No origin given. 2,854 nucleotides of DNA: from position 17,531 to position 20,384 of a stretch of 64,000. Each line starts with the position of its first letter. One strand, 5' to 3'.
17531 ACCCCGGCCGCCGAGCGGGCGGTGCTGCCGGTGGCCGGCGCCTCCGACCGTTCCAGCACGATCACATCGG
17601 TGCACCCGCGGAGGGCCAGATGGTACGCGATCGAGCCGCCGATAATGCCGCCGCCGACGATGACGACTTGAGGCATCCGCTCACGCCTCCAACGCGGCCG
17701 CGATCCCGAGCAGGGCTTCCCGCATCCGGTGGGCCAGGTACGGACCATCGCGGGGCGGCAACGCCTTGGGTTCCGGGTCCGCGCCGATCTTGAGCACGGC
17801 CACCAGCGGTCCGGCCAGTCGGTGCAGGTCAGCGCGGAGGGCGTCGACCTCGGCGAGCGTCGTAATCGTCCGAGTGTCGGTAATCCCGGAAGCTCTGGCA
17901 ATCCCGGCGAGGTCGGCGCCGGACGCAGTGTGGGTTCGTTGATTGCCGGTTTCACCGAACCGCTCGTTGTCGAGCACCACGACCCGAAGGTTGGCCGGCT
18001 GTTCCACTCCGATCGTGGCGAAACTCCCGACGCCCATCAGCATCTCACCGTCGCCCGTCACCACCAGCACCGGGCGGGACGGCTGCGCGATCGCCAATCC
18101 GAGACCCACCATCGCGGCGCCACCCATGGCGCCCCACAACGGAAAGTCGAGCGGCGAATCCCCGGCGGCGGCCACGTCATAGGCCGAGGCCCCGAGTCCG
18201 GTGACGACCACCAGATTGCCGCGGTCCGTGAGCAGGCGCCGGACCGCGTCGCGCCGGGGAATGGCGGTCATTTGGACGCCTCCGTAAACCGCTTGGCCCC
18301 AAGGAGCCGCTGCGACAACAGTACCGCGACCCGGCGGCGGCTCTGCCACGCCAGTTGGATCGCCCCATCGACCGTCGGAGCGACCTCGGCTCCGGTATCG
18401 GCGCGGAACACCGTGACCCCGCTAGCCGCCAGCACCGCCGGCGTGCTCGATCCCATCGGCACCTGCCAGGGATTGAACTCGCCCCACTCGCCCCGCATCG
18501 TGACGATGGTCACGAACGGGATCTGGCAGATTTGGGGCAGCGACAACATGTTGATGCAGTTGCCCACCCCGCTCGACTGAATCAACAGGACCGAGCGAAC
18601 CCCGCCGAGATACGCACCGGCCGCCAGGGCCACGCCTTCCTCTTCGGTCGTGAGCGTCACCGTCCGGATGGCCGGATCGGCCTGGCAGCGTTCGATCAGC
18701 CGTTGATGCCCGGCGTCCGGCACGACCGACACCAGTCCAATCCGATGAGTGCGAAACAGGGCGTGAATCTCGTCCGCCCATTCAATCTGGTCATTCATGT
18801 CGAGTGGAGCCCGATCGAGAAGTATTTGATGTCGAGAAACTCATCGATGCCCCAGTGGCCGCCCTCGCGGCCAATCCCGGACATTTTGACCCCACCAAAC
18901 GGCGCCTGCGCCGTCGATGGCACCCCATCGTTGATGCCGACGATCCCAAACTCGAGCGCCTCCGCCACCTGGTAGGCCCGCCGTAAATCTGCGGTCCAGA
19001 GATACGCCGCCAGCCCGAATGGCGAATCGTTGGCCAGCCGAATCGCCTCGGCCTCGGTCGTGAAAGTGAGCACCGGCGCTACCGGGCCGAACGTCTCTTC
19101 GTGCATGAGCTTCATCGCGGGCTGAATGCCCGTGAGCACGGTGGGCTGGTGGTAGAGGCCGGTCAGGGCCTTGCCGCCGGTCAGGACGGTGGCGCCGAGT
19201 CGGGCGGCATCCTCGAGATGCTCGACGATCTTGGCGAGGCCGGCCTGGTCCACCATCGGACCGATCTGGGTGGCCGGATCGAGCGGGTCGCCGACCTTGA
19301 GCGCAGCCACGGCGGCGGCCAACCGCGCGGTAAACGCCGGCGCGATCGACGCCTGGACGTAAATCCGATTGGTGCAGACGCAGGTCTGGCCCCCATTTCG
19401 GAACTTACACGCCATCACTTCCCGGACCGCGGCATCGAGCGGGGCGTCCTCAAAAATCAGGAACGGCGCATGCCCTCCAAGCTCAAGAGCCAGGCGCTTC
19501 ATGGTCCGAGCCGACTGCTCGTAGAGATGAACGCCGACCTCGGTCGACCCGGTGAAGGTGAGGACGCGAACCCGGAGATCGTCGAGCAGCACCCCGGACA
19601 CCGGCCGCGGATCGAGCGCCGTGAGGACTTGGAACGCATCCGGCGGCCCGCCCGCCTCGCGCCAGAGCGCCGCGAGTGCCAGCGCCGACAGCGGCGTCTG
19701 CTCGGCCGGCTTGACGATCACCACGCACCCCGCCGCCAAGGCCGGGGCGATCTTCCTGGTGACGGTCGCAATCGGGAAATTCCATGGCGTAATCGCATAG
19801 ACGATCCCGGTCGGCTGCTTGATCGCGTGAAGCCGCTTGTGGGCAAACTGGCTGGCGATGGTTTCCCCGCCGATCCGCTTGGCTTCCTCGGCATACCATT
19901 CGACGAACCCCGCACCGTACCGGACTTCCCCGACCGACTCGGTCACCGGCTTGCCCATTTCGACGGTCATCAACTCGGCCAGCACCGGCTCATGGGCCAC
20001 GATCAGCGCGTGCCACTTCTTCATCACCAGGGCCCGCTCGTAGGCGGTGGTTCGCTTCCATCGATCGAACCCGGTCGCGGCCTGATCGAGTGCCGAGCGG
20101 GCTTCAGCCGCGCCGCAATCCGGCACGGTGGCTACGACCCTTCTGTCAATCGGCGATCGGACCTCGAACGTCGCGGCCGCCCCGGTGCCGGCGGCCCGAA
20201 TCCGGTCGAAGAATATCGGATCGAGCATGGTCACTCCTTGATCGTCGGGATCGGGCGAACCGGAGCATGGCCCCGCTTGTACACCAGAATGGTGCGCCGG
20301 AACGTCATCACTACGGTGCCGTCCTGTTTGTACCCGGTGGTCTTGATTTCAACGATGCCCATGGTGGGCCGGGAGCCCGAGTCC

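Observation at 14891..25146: Eleven-gene, translationally coupled operon fusing an itaconate/methylsuccinate-type CoA module to a ComDE-like decarboxylase, a GabD-like ALDH, a DAO flavoenzyme and RidA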

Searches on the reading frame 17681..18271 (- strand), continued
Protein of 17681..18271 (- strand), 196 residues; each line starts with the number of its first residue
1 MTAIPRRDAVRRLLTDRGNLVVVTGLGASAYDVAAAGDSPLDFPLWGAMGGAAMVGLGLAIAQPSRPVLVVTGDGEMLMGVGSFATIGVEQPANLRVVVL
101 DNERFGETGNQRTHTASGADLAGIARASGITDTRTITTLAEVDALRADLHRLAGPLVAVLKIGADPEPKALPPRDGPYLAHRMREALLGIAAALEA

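Call 62: search_protein_families(library=pfam, proteins=[L094:1097-3196:+, L094:3193-4932:+, L167:387-3932:-, L167:4017-5594:-, L167:5578-7152:+, L167:7220-7942:+, L167:13894-14523:+, L011:14476-16461:+, L011:16590-17993:+, L011:6349-7659:-], max_evalue=0.00001)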
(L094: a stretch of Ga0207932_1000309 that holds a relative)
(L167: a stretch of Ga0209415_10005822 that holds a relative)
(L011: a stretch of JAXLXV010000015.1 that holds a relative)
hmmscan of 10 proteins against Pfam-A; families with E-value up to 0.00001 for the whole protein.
L094:1097-3196:+ (699 aa): 4 families
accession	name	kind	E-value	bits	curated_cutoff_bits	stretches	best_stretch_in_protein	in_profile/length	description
PF01968.24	Hydantoinase_A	-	9.7e-86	288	22.9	1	208-502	1-288/291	Hydantoinase/oxoprolinase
PF05378.19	Hydant_A_N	-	6.1e-52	176.3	25.2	1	9-185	1-173/176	Hydantoinase/oxoprolinase N-terminal region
PF19278.4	Hydant_A_C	-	7.8e-15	55.2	21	1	523-690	16-185/193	Hydantoinase/oxoprolinase C-terminal domain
PF01869.26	BcrAD_BadFG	-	1.1e-06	28.8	31.5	0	10-78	1-75/271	BadF/BadG/BcrA/BcrD ATPase family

L094:3193-4932:+ (579 aa): 1 family
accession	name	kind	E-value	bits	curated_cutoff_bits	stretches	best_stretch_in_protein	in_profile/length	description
PF02538.19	Hydantoinase_B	-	5.5e-156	520.5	26.8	1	6-517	1-519/519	Hydantoinase B/oxoprolinase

L167:387-3932:- (1181 aa): 2 families
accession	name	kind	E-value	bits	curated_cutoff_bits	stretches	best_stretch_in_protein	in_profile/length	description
PF25183.1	OMP_b-brl_4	-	5.5e-160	534.9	30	1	251-1174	1-838/838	Outer membrane beta barrel domain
PF13620.12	CarboxypepD_reg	-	8e-18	65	32.3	1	37-117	2-81/82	Carboxypeptidase regulatory-like domain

L167:4017-5594:- (525 aa): 2 families
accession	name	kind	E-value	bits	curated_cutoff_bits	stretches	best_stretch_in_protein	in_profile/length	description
PF01979.26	Amidohydro_1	-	6.2e-41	141.2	25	1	179-521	1-345/345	Amidohydrolase family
PF07969.17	Amidohydro_3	-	4.1e-14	53.4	29.7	1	303-520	253-470/472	Amidohydrolase family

L167:5578-7152:+ (524 aa): 1 family
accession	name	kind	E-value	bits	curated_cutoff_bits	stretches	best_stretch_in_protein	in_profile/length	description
PF00171.27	Aldedh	-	2.4e-129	432.3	23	1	50-518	6-459/461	Aldehyde dehydrogenase family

L167:7220-7942:+ (240 aa): 2 families
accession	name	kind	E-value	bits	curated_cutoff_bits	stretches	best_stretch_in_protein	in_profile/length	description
PF07729.17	FCD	-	1.2e-31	110.2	24.3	1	101-224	1-124/125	FCD domain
PF00392.27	GntR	-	1.1e-20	73.5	27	1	31-91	3-64/64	Bacterial regulatory proteins, gntR family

L167:13894-14523:+ (209 aa): 0 families

L011:14476-16461:+ (661 aa): 6 families
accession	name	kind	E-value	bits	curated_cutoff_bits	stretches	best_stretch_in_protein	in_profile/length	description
PF00326.27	Peptidase_S9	-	1.7e-47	162.1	22.6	1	452-656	4-211/213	Prolyl oligopeptidase family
PF07676.18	PD40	-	5.3e-19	68.1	20.9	0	85-114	10-38/38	WD40-like Beta Propeller Repeat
PF20434.5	BD-FAE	-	1.3e-10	41.6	26.8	1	426-612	9-212/215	BD-FAE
PF01738.24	DLH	-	2.9e-10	40.6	21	1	457-654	36-216/217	Dienelactone hydrolase family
PF00930.27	DPPIV_N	-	8.2e-10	38.4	22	0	37-149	238-348/354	Dipeptidyl peptidase IV (DPP IV) N-terminal region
PF02129.25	Peptidase_S15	-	3.9e-07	30.5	23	0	434-557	21-142/262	X-Pro dipeptidyl-peptidase (S15 family)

L011:16590-17993:+ (467 aa): 2 families
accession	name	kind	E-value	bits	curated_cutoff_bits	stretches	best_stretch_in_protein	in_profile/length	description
PF00144.29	Beta-lactamase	-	9.5e-63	212.8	27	1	36-354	4-317/329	Beta-lactamase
PF11954.13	DUF3471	-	5.4e-15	56.1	29.3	1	376-455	2-89/103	Domain of unknown function (DUF3471)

L011:6349-7659:- (436 aa): 1 family
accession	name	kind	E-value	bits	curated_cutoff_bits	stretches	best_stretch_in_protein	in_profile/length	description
PF00144.29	Beta-lactamase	-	1.4e-68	232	27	1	4-313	1-312/329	Beta-lactamase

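Call 71: search_protein_families(library=ncbifam, proteins=[L094:1097-3196:+, L094:3193-4932:+], max_evalue=1e-20)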
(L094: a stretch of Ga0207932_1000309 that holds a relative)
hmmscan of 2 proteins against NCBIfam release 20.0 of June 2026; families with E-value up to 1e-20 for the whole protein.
L094:1097-3196:+ (699 aa): 3 families
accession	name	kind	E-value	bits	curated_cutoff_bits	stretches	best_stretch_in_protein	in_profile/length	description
NF050156.1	CapLactmsAlpCapA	equivalog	1.1e-157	526.3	1000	1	8-689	1-679/689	caprolactamase subunit alpha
NF042975.2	AcphenoCarb_ApcC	equivalog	1.8e-97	327.3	1500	1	10-696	11-710/733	acetophenone carboxylase subunit gamma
NF042960.1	AcphenoCarb_ApcA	equivalog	1.6e-57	195.2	1250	1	9-692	3-652/658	acetophenone carboxylase subunit alpha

L094:3193-4932:+ (579 aa): 2 families
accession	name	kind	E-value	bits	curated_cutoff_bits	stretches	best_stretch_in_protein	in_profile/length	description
NF050157.1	CapLactmsBetCapB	equivalog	5.4e-71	239.6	1000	1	6-550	2-562/577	caprolactamase subunit beta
NF042976.1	AcphenoCarb_ApcD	equivalog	4.1e-25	88.2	1500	0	4-443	28-483/685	acetophenone carboxylase subunit delta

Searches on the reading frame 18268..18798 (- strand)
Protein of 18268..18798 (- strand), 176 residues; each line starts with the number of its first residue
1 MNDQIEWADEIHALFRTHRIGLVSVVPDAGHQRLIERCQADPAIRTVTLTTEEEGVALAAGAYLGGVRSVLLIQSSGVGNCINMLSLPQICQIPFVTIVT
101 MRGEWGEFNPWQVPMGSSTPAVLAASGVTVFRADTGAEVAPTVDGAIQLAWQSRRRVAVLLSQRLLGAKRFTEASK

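Call 4: search_protein_families(library=pfam, proteins=[window:18268-18798:-])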
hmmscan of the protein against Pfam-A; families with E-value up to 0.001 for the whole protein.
window:18268-18798:- (176 aa): 1 family
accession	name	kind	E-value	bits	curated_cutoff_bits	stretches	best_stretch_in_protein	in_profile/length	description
PF02776.23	TPP_enzyme_N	-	0.00058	20.1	26.8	0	14-101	10-99/119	Thiamine pyrophosphate enzyme, N-terminal TPP binding domain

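Call 5: search_protein_families(library=ncbifam, proteins=[window:18268-18798:-])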
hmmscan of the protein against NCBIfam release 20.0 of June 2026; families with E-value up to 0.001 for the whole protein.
window:18268-18798:- (176 aa): 2 families
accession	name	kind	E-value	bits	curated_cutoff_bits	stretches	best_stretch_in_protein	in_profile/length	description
TIGR03845.1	sulfopyru_alph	equivalog_domain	1.4e-34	119.3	147.95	1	10-163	3-157/160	sulfopyruvate decarboxylase subunit alpha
TIGR03297.1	Ppyr-DeCO2ase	equivalog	4.2e-18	65.5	312.5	1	21-172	3-161/360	phosphonopyruvate decarboxylase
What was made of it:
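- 18268..18798 (-): TPP enzyme alpha subunit (PYR domain), ComD/RhiE-like. TIGR03845 119 bits, below the cut-off of 148 (call 5).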

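Call 10: search_solved_structures(query=window:18268-18798:-, max_evalue=0.01)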
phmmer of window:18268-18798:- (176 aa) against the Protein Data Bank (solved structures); distinct sequences matched with E-value up to 0.01: 3.
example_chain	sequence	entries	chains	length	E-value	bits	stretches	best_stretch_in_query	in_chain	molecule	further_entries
9iz3_A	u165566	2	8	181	1.8e-09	40.6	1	30-162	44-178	Putative phosphonopyruvate decarboxylase alpha subunit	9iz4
9u8r_A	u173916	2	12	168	3.7e-08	36.3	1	20-162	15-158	Thiamine pyrophosphate enzyme N-terminal TPP-binding domain-containing protein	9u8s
9u8q_A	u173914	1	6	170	3.8e-08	36.3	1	20-162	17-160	Thiamine pyrophosphate enzyme N-terminal TPP-binding domain-containing protein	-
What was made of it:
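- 18268..18798 (-): PDB RhiE 9iz3_A, E 2e-9 (call 10).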

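Call 11: find_encoding_contigs(protein=window:18268-18798:-, flank=10000, max_places=6)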
Protein window:18268-18798:- (176 aa): 5 contigs read that carry it; 3 places shown.
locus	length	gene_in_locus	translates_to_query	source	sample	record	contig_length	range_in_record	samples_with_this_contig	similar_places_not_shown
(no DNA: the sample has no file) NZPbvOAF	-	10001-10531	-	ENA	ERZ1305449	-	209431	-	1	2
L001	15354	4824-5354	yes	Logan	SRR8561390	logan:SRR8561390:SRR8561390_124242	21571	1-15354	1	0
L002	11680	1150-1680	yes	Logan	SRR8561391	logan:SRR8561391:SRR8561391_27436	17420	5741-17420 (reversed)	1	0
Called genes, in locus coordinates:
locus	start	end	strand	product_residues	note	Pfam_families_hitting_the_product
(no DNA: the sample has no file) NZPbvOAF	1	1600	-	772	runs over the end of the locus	PF00930:DPPIV_N, PF00326:Peptidase_S9, PF12146:Hydrolase_4 (faint)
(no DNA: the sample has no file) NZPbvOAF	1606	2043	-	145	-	PF01741:MscL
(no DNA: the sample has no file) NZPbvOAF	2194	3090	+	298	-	PF02754:CCG (faint)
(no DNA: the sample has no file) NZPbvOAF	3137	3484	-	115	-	PF01850:PIN (weak)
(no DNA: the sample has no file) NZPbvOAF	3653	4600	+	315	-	PF00756:Esterase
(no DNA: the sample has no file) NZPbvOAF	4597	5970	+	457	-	PF03972:MmgE_PrpD_N, PF19305:MmgE_PrpD_C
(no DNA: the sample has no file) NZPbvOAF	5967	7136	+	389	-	PF02771:Acyl-CoA_dh_N, PF02770:Acyl-CoA_dh_M, PF00441:Acyl-CoA_dh_1, PF08028:Acyl-CoA_dh_2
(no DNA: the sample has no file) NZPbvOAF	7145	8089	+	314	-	PF03328:HpcH_HpaI, PF15617:C-C_Bond_Lyase (weak)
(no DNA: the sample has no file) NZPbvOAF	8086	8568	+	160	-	PF19315:MC_hydratase, PF01575:MaoC_dehydratas, PF13452:FAS1_DH_region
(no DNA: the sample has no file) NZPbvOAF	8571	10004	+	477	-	PF00171:Aldedh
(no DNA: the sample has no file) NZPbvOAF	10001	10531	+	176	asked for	-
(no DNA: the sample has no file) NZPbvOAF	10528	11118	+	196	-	PF02775:TPP_enzyme_C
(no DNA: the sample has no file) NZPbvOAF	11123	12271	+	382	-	PF01266:DAO, PF07992:Pyr_redox_2 (faint)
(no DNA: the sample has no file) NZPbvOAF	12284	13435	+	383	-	PF02515:CoA_transf_3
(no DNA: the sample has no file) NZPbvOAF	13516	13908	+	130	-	PF01042:Ribonuc_L-PSP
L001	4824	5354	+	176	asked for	-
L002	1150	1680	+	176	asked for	-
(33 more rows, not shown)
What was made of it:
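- Checked: Independent public gene calls on the same contig give the same gene set (call 11).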

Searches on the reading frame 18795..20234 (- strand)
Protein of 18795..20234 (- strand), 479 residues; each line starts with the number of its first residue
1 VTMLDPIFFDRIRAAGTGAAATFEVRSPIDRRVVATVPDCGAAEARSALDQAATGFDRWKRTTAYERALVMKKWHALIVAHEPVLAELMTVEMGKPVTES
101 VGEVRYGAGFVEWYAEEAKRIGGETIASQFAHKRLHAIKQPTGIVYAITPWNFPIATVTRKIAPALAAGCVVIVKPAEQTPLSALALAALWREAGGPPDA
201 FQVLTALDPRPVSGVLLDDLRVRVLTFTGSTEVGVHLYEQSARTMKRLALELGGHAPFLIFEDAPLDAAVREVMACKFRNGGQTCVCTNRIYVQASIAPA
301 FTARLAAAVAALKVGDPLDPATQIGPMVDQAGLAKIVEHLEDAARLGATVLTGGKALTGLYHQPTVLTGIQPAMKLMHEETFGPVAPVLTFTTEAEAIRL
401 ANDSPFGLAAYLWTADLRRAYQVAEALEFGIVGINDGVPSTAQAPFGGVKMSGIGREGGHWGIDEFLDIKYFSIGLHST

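Call 4: search_protein_families(library=pfam, proteins=[window:18795-20234:-])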
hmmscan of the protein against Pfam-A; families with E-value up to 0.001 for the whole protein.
window:18795-20234:- (479 aa): 1 family
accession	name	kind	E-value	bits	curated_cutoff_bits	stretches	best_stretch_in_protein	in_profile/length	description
PF00171.27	Aldedh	-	2.4e-158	527.9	23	1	21-471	7-460/461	Aldehyde dehydrogenase family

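Call 5: search_protein_families(library=ncbifam, proteins=[window:18795-20234:-])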
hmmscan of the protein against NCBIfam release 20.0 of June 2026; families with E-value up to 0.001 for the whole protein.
window:18795-20234:- (479 aa): 43 families (the best 25 are shown)
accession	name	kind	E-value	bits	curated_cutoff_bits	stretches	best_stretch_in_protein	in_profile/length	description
TIGR01780.1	SSADH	subfamily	5e-171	569.5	646.35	1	27-470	3-448/448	succinate-semialdehyde dehydrogenase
NF008415.0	PRK11241.1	equivalog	7.2e-159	529.5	828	1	21-476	26-482/482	NADP-dependent succinate-semialdehyde dehydrogenase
TIGR02299.1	HpaE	equivalog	2.6e-113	379.2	638.35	1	20-476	15-478/488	5-carboxymethyl-2-hydroxymuconate semialdehyde dehydrogenase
TIGR01804.1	BADH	equivalog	1.2e-112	376.8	668.6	1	21-470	13-467/467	betaine-aldehyde dehydrogenase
NF009725.0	PRK13252.1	equivalog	1.8e-110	369.7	593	1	19-477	20-482/488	betaine-aldehyde dehydrogenase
NF006916.0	PRK09407.1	equivalog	3.9e-110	368.9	521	1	17-469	30-487/526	succinic semialdehyde dehydrogenase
NF010000.0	PRK13473.1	subfamily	9.2e-110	367.5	615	1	18-471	14-469/475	aminobutyraldehyde dehydrogenase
NF007497.0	PRK10090.1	equivalog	1.6e-101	340.4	500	1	21-470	22-473/480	aldehyde dehydrogenase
NF040648.1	lactal_redase_Meth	equivalog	5.2e-100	335.6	650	1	23-472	13-460/463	lactaldehyde dehydrogenase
NF006915.0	PRK09406.1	equivalog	5.4e-100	335.4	730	1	28-471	8-453/457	NADP-dependent succinic semialdehyde dehydrogenase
TIGR03216.1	OH_muco_semi_DH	equivalog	7.2e-95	318.4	693.25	1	19-471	12-476/481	2-hydroxymuconic semialdehyde dehydrogenase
NF045735.1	PaDhStyDPseudo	equivalog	5.6e-93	312.2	850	1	19-474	16-481/483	phenylacetaldehyde dehydrogenase StyD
TIGR03250.1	PhnAcAld_DH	equivalog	5.8e-92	308.8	635.65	1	16-474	10-470/472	phosphonoacetaldehyde dehydrogenase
NF040792.1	glyc_ald_dh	equivalog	3.6e-91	306.5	760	1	21-472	16-471/488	D-glyceraldehyde dehydrogenase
NF010575.0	PRK13968.1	equivalog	3.9e-89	299.9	855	1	27-470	13-455/462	succinate-semialdehyde dehydrogenase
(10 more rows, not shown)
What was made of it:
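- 18795..20228 (-): SSADH-like NAD(P)-dependent aldehyde dehydrogenase. TIGR01780 SSADH 569.5 bits (cut-off 646) (call 5).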

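Call 66: search_solved_structures(query=window:18795-20228:-, max_evalue=1e-100, show_alignments=1)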
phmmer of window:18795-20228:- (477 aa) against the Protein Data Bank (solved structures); distinct sequences matched with E-value up to 1e-100: 8.
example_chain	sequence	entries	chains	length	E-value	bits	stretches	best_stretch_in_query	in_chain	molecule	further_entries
4v6h_A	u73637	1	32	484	2.6e-147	494.6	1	17-472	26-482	Succinate-semialdehyde dehydrogenase (NADP+)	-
3jz4_A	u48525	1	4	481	3.6e-147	494.1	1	20-474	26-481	Succinate-semialdehyde dehydrogenase [NADP+]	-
3ek1_A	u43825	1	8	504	1.5e-145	488.8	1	18-470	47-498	Aldehyde dehydrogenase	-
8c54_A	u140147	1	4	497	4.7e-144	483.9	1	18-473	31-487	Succinate semialdehyde dehydrogenase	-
8of1_A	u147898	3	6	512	4.8e-143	480.5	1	20-473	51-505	Succinate-semialdehyde dehydrogenase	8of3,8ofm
8s33_A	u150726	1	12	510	1.7e-137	462.2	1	17-474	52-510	Succinate-semialdehyde dehydrogenase [NAD(P)+]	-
2w8n_A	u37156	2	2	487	2e-129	435.7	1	16-473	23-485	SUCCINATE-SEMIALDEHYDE DEHYDROGENASE, MITOCHONDRIAL | SUCCINIC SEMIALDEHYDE DEHYDROGENASE MITOCHONDRIAL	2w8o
2w8p_A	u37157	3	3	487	4.3e-128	431.2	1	16-473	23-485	SUCCINIC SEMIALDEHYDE DEHYDROGENASE MITOCHONDRIAL | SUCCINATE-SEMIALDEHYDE DEHYDROGENASE, MITOCHONDRIAL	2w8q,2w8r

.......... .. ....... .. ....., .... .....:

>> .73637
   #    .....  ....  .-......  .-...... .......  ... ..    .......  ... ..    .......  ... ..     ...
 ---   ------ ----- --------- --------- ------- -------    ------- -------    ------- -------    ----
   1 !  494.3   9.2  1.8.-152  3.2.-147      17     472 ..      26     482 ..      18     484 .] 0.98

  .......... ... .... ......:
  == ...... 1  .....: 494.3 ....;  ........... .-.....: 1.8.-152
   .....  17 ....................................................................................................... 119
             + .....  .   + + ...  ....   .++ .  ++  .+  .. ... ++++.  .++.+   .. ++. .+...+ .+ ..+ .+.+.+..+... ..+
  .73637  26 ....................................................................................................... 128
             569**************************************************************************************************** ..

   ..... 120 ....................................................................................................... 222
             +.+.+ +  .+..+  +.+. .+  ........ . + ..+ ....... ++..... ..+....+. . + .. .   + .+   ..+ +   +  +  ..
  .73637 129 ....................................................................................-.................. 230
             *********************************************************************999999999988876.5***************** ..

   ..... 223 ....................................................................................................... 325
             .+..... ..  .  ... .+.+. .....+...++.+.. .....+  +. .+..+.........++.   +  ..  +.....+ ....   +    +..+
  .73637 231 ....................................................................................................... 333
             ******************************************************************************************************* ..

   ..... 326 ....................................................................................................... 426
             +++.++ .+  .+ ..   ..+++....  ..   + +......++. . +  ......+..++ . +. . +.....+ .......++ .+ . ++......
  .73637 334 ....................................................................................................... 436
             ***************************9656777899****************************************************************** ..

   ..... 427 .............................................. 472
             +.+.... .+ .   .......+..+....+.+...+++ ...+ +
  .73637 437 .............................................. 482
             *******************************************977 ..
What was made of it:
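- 18795..20228 (-): The seven named PDB hits are succinate-semialdehyde dehydrogenases, E about 1e-147 (call 66).
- On Succinate-semialdehyde dehydrogenase (GabD): The seven named top PDB hits are SSADHs (call 66).
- The ALDH is SSADH-like (calls 5, 66). The ALDH is closest to genuine SSADHs (calls 5, 66).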
